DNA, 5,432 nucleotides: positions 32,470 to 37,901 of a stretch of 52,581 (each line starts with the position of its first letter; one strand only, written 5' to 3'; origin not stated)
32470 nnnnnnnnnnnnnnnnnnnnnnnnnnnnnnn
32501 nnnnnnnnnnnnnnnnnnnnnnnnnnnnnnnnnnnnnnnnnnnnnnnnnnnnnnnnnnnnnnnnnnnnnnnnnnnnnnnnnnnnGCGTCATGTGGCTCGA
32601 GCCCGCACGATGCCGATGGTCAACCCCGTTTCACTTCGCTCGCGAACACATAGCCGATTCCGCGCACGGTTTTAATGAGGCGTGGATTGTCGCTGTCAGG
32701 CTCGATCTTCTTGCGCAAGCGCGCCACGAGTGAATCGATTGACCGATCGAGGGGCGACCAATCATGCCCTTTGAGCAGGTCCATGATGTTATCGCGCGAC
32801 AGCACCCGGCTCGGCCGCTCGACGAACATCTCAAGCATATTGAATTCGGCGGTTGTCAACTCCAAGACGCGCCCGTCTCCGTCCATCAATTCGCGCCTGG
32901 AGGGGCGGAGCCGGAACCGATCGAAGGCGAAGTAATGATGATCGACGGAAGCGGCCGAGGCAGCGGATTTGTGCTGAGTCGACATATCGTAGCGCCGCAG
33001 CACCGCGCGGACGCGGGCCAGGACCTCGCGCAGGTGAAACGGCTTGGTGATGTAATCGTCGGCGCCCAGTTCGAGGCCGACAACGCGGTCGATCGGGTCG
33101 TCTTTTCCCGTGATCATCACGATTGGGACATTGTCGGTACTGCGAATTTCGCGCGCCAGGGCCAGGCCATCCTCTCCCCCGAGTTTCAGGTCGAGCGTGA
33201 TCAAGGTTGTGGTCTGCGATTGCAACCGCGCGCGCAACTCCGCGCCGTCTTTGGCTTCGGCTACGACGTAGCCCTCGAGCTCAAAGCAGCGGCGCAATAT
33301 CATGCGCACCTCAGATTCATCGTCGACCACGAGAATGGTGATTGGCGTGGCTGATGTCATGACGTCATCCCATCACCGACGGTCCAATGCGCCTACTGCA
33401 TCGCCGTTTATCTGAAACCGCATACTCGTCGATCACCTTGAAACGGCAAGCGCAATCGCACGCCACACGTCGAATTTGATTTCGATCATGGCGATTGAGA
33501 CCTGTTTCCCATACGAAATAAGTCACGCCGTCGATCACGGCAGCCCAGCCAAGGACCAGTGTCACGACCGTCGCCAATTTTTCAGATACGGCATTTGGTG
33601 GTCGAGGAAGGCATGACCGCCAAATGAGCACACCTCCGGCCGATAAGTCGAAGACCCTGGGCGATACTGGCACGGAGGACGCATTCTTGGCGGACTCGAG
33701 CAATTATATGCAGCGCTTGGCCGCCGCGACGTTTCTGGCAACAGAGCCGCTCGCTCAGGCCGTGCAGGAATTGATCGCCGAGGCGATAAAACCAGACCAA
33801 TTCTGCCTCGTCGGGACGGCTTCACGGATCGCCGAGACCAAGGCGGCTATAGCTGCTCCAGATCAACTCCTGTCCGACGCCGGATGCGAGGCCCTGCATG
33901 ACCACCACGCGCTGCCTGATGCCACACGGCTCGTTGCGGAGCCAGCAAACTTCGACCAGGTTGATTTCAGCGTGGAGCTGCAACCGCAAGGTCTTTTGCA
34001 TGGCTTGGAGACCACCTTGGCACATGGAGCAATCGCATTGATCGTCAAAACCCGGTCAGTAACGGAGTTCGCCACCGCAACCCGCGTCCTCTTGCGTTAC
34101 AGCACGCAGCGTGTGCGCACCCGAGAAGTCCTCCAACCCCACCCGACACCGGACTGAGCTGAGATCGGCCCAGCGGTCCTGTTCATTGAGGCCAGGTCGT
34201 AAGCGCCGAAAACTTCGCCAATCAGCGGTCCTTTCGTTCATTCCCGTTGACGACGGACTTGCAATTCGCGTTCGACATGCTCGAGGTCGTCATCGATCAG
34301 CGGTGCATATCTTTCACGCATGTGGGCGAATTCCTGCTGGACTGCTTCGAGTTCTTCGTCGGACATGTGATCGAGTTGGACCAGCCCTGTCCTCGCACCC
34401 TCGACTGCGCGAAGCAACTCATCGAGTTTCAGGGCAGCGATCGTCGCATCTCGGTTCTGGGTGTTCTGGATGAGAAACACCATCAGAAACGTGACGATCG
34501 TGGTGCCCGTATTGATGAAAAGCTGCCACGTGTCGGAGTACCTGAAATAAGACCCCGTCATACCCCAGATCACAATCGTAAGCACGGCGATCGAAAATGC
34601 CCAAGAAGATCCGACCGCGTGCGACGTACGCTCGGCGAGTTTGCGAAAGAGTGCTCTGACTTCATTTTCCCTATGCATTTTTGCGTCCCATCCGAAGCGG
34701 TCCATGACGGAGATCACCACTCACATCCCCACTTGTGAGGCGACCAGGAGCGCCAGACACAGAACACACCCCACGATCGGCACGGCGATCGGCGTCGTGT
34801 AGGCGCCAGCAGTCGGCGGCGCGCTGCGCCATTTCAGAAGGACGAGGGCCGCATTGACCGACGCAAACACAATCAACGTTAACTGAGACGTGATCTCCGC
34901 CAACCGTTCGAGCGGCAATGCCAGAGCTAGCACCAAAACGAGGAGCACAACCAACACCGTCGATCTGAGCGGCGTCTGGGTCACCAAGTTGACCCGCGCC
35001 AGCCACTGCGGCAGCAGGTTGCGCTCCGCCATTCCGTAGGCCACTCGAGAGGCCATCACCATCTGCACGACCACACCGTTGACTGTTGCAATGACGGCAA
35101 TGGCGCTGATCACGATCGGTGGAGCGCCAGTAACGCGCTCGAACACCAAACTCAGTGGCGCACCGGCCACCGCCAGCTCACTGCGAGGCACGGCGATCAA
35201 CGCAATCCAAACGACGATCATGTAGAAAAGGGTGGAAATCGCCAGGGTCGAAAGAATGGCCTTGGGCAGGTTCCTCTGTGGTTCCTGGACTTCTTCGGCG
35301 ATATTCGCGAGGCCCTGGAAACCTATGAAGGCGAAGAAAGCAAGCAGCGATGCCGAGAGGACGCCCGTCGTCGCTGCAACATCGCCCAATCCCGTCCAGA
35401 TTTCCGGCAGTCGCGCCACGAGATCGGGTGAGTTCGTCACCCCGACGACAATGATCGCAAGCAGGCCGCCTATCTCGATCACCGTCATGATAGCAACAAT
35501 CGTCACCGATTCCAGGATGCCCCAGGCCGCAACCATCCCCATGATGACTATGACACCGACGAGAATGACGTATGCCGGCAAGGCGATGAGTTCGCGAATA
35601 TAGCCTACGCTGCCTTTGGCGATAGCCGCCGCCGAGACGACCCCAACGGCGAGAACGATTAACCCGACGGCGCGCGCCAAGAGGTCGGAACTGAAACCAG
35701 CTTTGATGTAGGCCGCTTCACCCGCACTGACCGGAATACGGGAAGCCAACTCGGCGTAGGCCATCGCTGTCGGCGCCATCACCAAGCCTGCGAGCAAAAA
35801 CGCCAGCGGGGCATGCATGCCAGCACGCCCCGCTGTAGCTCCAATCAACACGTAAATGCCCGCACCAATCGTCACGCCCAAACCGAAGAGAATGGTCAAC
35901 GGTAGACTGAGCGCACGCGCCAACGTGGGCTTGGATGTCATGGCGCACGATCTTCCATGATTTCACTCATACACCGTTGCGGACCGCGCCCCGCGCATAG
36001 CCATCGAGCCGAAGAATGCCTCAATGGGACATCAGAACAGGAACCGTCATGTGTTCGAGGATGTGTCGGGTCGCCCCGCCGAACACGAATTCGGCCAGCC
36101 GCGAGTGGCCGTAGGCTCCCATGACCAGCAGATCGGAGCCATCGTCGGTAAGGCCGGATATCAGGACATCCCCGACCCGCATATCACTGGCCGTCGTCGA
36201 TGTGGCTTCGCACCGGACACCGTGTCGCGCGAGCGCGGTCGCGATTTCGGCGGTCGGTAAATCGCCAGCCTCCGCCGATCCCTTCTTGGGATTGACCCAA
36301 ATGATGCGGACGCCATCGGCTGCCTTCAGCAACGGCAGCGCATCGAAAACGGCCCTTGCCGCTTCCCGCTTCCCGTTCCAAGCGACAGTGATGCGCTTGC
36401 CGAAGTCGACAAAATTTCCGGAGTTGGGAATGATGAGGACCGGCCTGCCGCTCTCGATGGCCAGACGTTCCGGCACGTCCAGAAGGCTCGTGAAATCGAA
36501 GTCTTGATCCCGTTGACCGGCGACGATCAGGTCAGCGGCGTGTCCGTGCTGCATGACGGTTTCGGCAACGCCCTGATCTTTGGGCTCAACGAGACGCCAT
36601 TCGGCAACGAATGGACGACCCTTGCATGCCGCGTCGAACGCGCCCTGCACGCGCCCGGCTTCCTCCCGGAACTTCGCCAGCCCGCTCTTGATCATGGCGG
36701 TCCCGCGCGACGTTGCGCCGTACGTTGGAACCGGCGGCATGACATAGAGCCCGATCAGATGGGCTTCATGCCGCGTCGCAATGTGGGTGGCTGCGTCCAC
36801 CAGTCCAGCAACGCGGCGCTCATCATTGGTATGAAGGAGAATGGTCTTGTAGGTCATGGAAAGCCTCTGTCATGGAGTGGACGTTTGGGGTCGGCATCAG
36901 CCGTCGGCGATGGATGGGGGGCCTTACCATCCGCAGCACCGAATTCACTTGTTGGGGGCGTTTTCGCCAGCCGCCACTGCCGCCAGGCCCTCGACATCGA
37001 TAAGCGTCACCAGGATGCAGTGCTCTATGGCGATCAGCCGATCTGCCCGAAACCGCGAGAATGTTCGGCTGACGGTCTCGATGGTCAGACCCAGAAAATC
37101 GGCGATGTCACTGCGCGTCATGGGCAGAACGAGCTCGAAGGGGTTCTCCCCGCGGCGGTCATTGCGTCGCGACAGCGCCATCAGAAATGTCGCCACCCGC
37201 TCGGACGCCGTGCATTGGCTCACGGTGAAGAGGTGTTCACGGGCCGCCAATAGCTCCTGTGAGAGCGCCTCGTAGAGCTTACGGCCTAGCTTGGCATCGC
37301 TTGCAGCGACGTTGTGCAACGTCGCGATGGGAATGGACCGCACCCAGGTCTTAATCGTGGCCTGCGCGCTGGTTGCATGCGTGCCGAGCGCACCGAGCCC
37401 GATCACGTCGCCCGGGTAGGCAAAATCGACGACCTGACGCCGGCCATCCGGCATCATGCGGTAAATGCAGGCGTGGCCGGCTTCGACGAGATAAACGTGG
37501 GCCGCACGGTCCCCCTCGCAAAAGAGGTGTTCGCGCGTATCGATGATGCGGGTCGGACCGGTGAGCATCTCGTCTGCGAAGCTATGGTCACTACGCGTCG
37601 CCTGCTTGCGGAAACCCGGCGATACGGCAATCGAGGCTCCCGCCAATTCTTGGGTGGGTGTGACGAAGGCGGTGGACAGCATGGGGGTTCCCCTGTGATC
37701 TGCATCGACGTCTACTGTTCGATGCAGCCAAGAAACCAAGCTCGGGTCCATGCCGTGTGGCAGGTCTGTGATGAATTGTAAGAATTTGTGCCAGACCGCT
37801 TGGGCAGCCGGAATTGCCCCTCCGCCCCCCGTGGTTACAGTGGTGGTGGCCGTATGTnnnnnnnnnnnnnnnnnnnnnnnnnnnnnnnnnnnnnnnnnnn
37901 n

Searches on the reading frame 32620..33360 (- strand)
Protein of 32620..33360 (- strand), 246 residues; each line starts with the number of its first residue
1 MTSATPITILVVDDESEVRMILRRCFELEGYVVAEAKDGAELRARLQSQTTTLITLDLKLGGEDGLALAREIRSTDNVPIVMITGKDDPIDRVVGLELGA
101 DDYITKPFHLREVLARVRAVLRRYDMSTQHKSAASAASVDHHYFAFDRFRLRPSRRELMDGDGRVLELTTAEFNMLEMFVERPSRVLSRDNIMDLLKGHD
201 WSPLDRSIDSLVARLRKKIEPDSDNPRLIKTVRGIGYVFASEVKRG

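Call 14: search_protein_families(library=pfam, proteins=[window:32620-33360:-], max_evalue=0.0001)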
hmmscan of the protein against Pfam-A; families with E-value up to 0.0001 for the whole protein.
window:32620-33360:- (246 aa): 2 families
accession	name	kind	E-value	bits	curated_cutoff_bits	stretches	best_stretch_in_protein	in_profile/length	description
PF00072.30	Response_reg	-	4.8e-29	101.2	30.2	1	9-118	1-111/111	Response regulator receiver domain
PF00486.34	Trans_reg_C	-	9.7e-24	83.7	26.2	1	164-239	2-77/77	Transcriptional regulatory protein, C terminal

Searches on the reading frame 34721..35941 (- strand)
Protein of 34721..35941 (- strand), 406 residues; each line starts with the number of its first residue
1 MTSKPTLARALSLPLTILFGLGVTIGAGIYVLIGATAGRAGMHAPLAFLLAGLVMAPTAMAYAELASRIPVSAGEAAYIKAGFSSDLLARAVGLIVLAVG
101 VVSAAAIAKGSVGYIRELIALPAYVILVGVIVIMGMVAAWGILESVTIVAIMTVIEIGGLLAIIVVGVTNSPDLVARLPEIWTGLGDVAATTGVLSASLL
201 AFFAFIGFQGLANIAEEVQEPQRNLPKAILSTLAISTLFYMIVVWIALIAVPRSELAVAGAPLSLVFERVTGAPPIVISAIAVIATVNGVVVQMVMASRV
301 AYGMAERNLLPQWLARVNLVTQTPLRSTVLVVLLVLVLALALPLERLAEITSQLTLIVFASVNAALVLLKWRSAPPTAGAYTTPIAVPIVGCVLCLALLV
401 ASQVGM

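Call 14: search_protein_families(library=pfam, proteins=[window:34721-35941:-], max_evalue=0.0001)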
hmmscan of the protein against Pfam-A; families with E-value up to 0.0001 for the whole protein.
window:34721-35941:- (406 aa): 2 families
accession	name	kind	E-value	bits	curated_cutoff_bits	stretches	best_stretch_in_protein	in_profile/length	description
PF13520.12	AA_permease_2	-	6.5e-36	124.6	27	1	15-404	5-406/427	Amino acid permease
PF00324.27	AA_permease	-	2.4e-29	102.8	24.6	1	17-379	3-389/470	Amino acid permease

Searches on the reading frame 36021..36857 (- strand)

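Call 14: search_protein_families(library=pfam, proteins=[window:36021-36857:-], max_evalue=0.0001)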
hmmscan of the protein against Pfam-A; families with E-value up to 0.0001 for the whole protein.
window:36021-36857:- (278 aa): 1 family
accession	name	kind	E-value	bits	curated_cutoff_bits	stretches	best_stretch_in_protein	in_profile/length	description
PF00582.32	Usp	-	3.8e-14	53.9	24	1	154-276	3-139/141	Universal stress protein family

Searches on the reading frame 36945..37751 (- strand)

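Call 14: search_protein_families(library=pfam, proteins=[window:36945-37751:-], max_evalue=0.0001)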
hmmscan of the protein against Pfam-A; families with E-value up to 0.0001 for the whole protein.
window:36945-37751:- (268 aa): 3 families
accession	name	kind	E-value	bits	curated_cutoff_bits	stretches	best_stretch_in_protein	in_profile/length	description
PF13545.12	HTH_Crp_2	-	7.1e-18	64.8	27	1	184-258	1-69/70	Crp-like helix-turn-helix domain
PF00325.26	Crp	-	4.9e-15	55.4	21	1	209-240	1-32/32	Bacterial regulatory proteins, crp family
PF00027.35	cNMP_binding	-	1.6e-13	50.9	27.5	1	72-151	6-88/89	Cyclic nucleotide-binding domain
